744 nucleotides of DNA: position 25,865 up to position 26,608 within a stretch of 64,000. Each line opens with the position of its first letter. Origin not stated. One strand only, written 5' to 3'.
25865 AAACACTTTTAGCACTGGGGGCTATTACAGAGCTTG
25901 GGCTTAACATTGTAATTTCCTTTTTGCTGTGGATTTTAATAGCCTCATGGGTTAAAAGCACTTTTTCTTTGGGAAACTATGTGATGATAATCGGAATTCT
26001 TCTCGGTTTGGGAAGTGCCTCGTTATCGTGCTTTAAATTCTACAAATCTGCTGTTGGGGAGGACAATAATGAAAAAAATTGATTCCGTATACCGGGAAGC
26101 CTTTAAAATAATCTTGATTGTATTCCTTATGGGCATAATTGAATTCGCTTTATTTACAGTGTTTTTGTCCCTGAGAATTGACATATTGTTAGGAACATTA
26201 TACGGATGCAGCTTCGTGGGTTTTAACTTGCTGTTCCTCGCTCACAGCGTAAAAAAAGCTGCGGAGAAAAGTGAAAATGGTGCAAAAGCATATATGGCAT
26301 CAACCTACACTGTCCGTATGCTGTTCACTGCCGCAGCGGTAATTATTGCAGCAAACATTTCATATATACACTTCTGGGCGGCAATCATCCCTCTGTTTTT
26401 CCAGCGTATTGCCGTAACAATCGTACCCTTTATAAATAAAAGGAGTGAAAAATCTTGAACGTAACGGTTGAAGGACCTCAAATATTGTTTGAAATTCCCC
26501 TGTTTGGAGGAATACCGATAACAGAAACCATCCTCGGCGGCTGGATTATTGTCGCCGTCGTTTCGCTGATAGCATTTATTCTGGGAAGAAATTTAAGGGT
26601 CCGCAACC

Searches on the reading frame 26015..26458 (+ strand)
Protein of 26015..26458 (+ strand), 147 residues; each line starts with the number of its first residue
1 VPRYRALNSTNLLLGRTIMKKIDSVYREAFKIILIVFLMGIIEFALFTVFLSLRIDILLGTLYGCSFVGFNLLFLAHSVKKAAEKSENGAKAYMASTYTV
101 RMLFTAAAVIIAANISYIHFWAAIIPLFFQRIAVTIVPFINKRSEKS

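Call 70: search_protein_families(library=pfam, proteins=[window:26015-26458:+], max_evalue=0.001)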
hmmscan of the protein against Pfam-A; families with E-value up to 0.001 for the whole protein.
window:26015-26458:+ (147 aa): 1 family
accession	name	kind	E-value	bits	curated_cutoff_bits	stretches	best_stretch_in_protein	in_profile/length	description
PF03899.21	ATP-synt_I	-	1.3e-08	35.6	25.1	1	32-127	2-98/99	ATP synthase I chain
